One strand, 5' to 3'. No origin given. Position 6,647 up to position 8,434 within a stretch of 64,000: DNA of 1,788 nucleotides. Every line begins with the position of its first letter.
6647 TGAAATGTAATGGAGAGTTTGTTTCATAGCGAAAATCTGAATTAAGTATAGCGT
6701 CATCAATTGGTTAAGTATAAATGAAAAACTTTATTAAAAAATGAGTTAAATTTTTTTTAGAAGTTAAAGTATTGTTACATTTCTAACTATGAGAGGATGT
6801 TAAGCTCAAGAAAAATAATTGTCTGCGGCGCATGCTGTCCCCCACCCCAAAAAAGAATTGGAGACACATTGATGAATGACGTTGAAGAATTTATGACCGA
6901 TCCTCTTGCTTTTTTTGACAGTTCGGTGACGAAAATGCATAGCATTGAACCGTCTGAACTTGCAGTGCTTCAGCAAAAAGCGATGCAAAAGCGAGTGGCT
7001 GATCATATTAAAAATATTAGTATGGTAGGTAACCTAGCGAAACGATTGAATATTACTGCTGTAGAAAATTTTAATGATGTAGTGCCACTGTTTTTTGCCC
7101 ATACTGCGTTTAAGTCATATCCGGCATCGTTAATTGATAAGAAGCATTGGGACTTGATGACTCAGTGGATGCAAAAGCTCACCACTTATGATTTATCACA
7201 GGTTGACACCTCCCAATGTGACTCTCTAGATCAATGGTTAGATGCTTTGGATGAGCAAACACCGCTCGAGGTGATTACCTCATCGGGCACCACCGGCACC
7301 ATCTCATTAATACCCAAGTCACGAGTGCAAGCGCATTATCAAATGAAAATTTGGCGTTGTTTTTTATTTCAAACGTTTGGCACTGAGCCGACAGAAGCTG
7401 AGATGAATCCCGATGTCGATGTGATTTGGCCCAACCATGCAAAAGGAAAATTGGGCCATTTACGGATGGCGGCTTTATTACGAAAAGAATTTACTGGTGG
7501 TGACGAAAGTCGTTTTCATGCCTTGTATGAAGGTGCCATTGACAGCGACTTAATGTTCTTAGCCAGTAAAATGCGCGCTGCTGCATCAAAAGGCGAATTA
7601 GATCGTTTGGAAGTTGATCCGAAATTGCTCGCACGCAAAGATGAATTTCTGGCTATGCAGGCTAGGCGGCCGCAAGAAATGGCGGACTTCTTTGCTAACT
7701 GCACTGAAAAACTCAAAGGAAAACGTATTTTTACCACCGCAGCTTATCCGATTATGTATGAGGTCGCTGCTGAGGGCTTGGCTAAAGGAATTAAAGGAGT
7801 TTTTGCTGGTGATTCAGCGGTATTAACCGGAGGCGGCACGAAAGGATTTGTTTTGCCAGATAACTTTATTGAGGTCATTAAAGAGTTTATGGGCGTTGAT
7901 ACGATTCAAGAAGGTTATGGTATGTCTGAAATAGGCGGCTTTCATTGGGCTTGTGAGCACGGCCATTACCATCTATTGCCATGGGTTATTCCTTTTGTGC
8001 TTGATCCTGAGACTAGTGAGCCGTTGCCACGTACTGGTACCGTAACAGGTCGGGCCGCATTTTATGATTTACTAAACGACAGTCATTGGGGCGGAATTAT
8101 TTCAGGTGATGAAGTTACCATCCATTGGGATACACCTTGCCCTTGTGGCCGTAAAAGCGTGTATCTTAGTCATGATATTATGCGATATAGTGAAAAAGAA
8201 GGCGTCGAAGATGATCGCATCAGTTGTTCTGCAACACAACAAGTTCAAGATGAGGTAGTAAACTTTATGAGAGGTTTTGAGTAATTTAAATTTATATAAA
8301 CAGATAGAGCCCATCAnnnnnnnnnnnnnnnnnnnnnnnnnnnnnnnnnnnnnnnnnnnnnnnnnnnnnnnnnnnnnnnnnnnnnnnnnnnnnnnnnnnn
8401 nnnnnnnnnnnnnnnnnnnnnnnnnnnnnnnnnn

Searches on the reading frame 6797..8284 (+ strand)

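Call 6: search_protein_families(library=ncbifam, proteins=[window:6797-8284:+], max_evalue=0.00001)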
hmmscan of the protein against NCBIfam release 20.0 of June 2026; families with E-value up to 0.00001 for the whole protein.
window:6797-8284:+ (495 aa): 0 families

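Call 8: search_protein_families(library=pfam, proteins=[window:6797-8284:+], max_evalue=0.001)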
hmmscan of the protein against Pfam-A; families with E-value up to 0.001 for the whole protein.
window:6797-8284:+ (495 aa): 1 family
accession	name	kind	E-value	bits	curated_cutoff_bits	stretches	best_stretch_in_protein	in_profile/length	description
PF04443.18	LuxE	-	0.00055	19.4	24.9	0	331-457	234-368/391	Acyl-protein synthetase, LuxE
